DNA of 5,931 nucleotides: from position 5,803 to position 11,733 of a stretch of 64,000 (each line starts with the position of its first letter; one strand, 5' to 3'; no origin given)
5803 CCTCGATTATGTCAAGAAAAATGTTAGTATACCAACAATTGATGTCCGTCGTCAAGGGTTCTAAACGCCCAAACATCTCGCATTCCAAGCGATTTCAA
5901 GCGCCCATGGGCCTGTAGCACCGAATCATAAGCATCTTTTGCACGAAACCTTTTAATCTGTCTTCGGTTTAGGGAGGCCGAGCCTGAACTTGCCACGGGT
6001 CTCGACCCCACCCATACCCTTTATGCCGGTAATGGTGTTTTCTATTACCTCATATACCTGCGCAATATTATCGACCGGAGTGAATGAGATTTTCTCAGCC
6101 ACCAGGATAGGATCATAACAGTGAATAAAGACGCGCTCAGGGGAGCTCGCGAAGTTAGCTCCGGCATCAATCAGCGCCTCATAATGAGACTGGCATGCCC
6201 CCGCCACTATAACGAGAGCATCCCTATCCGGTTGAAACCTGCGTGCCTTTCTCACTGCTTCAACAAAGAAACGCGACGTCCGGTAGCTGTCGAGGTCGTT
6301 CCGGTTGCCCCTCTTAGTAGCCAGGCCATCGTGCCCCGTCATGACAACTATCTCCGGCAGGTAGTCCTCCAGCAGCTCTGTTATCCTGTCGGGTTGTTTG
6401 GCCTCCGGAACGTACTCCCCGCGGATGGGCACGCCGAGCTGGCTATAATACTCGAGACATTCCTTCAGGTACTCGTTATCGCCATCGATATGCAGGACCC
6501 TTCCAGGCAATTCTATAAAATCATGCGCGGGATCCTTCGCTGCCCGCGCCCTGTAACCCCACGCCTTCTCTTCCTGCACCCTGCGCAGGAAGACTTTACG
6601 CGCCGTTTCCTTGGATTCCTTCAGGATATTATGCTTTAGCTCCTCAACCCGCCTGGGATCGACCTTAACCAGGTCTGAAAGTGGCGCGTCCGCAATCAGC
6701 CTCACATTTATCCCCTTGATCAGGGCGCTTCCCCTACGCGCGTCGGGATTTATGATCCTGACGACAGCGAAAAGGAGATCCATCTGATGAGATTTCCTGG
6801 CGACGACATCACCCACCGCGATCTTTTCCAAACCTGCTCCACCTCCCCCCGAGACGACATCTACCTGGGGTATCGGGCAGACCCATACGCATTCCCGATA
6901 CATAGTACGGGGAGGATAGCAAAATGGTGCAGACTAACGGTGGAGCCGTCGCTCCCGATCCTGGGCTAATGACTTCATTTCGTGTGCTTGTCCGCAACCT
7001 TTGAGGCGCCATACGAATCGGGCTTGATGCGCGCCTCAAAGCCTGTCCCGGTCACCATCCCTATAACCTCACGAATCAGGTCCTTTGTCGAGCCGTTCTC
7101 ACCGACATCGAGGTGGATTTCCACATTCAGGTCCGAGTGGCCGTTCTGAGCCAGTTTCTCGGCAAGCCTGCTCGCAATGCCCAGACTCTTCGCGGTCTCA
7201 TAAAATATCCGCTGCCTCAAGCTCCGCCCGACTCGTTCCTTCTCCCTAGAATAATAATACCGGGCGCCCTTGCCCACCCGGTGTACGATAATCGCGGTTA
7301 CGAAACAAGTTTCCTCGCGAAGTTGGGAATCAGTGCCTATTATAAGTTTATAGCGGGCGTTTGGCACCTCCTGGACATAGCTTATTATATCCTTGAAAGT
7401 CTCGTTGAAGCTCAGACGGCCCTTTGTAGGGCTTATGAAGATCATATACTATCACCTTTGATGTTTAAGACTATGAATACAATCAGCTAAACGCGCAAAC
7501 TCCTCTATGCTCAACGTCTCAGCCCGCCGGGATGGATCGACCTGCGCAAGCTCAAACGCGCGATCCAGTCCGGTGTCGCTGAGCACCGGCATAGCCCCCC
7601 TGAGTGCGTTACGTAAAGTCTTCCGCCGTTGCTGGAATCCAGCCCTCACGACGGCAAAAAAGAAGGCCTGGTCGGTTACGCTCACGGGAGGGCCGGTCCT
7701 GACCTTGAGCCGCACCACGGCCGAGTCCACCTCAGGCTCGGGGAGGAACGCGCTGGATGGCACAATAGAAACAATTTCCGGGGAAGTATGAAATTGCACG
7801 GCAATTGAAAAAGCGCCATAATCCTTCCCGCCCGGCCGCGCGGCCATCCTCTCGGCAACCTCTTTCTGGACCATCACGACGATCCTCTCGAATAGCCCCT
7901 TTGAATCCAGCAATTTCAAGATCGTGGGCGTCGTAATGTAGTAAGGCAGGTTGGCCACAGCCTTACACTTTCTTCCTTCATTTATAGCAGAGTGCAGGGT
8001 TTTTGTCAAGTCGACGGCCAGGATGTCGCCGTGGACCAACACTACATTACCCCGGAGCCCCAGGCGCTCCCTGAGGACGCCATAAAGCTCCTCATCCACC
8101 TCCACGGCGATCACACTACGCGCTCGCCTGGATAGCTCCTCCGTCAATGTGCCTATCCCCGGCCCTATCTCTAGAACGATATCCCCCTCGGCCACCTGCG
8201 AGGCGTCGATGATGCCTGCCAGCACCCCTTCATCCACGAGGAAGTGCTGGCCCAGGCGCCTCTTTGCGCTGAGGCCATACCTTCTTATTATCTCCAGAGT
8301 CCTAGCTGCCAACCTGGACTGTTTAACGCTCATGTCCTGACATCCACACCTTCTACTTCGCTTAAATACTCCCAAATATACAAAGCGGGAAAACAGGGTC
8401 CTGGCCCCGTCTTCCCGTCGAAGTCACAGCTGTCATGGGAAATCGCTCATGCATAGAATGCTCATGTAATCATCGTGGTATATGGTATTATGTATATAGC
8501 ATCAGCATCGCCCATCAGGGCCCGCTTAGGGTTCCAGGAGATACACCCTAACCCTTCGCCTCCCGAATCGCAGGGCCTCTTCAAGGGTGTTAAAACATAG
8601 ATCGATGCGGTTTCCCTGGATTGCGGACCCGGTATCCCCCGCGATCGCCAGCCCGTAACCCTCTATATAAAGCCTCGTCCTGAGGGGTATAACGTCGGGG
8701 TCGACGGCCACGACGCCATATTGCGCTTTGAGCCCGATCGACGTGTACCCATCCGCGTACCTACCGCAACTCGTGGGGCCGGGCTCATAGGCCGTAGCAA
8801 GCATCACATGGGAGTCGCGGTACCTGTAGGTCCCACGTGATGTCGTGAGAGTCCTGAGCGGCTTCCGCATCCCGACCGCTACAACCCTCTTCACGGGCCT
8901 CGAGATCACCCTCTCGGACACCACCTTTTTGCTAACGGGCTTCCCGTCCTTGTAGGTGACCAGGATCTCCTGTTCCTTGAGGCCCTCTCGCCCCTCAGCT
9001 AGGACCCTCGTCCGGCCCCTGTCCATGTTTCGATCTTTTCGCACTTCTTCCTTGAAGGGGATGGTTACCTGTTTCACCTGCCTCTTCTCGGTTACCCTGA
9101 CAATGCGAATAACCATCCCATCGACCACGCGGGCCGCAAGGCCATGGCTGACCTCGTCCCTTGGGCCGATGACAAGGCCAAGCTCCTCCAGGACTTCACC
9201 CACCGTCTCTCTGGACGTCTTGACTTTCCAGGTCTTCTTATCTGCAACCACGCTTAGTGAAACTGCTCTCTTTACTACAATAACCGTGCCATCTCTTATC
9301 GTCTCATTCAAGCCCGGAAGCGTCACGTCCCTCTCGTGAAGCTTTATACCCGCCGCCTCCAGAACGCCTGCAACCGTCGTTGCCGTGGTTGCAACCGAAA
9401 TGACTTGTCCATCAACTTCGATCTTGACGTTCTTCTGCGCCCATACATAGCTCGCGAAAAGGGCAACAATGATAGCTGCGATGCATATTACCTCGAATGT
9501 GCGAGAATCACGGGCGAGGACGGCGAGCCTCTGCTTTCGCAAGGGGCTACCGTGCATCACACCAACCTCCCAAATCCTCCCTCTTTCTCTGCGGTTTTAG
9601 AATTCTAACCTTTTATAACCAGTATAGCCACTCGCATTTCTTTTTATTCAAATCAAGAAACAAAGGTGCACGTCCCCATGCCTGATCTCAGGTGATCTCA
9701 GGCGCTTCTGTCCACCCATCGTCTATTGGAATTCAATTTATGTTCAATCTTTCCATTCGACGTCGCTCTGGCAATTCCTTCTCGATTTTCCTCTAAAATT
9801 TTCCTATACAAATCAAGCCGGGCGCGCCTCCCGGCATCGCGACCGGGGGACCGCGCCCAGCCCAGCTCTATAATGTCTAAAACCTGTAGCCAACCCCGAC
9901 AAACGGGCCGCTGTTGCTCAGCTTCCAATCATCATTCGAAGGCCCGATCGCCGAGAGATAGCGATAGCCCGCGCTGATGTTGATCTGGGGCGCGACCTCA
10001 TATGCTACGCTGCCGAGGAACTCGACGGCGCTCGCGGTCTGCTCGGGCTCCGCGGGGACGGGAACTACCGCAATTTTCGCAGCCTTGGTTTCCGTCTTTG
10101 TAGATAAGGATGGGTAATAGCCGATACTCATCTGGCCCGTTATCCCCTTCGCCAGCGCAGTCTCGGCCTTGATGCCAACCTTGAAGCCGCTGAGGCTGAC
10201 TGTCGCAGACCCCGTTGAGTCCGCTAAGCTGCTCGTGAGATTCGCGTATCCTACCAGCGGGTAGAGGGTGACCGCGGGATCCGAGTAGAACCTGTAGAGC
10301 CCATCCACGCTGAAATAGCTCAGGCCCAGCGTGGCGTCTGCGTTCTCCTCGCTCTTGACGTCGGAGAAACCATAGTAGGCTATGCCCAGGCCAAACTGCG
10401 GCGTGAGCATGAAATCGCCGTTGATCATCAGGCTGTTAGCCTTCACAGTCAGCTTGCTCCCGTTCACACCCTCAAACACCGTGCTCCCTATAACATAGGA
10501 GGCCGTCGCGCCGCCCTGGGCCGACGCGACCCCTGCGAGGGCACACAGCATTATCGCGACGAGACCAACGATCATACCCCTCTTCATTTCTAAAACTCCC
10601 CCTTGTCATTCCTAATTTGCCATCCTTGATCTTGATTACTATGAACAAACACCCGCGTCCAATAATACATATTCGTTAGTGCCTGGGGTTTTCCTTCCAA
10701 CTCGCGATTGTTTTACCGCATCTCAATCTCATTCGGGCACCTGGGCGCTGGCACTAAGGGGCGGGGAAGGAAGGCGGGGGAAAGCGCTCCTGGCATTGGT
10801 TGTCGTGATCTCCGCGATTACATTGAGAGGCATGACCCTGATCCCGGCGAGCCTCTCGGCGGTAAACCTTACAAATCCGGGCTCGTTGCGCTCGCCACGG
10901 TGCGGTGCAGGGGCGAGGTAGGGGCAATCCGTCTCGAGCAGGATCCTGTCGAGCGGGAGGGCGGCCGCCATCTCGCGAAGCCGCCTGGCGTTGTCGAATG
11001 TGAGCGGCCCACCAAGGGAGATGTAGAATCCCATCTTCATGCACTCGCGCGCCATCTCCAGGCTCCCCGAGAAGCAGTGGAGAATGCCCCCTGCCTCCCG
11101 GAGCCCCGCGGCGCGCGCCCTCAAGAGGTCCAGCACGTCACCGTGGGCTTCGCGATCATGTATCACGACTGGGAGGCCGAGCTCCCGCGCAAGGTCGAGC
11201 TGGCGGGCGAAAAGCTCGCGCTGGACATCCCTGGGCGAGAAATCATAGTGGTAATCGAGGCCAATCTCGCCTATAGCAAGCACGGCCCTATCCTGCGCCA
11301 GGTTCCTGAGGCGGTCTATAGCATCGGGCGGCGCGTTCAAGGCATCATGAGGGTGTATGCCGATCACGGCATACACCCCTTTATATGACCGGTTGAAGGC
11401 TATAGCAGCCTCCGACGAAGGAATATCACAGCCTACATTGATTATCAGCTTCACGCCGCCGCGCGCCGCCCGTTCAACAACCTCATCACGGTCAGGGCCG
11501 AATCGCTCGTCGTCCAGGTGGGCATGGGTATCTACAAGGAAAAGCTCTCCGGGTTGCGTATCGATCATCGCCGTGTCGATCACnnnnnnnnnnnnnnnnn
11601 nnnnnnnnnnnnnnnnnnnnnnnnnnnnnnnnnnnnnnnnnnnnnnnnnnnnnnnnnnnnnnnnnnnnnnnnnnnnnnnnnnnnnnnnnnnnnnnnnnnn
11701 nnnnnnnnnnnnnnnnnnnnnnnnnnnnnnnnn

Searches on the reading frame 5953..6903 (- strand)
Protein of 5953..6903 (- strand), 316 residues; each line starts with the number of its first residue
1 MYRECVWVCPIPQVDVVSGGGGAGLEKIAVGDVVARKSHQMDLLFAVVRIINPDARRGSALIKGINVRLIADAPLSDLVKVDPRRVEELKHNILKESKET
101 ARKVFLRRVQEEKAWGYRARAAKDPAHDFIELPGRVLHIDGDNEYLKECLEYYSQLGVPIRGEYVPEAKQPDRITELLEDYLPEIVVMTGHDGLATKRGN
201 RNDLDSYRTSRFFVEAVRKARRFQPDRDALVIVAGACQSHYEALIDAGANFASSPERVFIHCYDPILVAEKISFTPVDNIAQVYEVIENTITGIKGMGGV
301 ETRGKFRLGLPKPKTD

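Call 80: search_protein_families(library=pfam, proteins=[window:5953-6903:-], max_evalue=0.0001)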
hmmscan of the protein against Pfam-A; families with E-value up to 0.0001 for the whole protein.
window:5953-6903:- (316 aa): 1 family
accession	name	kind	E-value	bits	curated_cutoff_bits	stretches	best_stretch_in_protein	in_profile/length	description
PF05582.17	Peptidase_U57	-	2e-110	368.9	25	1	30-311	2-280/280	YabG peptidase U57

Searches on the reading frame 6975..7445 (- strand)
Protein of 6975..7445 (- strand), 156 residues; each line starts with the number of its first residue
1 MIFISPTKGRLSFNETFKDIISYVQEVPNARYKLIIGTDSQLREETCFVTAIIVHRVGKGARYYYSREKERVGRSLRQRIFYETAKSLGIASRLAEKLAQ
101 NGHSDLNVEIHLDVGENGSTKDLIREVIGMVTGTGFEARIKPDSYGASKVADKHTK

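Call 80: search_protein_families(library=pfam, proteins=[window:6975-7445:-], max_evalue=0.0001)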
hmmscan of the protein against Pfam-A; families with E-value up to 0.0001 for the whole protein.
window:6975-7445:- (156 aa): 1 family
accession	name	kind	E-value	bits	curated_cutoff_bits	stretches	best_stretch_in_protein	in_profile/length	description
PF04308.18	RNaseH_like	-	1.2e-59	200.9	25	1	16-156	2-145/145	Ribonuclease H-like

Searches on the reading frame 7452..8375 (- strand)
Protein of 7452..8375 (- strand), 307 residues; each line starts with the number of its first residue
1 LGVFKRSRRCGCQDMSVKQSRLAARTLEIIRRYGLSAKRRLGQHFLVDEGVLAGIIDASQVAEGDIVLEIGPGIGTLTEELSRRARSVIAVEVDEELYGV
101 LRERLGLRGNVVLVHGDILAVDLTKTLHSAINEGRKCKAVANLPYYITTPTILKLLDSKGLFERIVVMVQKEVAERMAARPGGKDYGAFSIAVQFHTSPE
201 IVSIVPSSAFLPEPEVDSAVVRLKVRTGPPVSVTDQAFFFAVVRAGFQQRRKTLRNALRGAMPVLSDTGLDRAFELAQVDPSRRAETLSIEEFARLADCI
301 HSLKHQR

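Call 80: search_protein_families(library=pfam, proteins=[window:7452-8375:-], max_evalue=0.0001)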
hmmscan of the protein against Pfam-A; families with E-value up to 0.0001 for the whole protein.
window:7452-8375:- (307 aa): 2 families
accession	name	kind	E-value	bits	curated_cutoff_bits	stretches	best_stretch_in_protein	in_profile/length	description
PF00398.26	RrnaAD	-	6.1e-65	219.4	24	1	36-299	3-260/263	Ribosomal RNA adenine dimethylase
PF13649.12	Methyltransf_25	-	7.9e-06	26.9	27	1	67-124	1-61/97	Methyltransferase domain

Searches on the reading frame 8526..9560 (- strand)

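Call 80: search_protein_families(library=pfam, proteins=[window:8526-9560:-], max_evalue=0.0001)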
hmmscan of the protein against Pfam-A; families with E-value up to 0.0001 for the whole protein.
window:8526-9560:- (344 aa): 3 families
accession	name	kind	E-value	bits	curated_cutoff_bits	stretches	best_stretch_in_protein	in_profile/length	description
PF03990.20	DUF348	-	5.7e-23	80.8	24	2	45-85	1-41/41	G5-linked-Ubiquitin-like domain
PF07501.17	G5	-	2.1e-19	70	23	1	158-230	1-73/75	G5 domain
PF06725.17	3D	-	2.4e-18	66.5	23.8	1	283-343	2-72/72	3D domain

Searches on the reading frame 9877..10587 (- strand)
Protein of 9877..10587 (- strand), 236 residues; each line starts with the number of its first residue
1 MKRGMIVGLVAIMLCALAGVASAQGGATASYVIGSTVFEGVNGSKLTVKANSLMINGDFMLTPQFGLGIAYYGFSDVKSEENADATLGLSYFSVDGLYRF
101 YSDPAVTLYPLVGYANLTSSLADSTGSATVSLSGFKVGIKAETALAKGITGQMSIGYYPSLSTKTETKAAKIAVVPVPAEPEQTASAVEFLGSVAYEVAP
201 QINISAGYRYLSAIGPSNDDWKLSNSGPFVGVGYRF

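Call 81: search_protein_families(library=pfam, proteins=[window:9877-10587:-], max_evalue=0.0001)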
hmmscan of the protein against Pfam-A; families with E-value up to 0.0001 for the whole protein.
window:9877-10587:- (236 aa): 1 family
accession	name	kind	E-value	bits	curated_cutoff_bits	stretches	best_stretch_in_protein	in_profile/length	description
PF13505.12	OMP_b-brl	-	1.3e-12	48.7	28.7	1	9-160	3-155/175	Outer membrane protein beta-barrel domain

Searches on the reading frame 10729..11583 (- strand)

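Call 81: search_protein_families(library=pfam, proteins=[window:10729-11583:-], max_evalue=0.0001)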
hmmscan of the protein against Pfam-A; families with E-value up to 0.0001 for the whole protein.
window:10729-11583:- (284 aa): 2 families
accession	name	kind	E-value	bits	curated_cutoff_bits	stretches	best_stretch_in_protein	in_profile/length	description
PF01026.27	TatD_DNase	-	5.9e-86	288.4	27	1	17-268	1-252/253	TatD related DNase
PF04909.20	Amidohydro_2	-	1.9e-05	25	26.4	0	83-231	89-258/289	Amidohydrolase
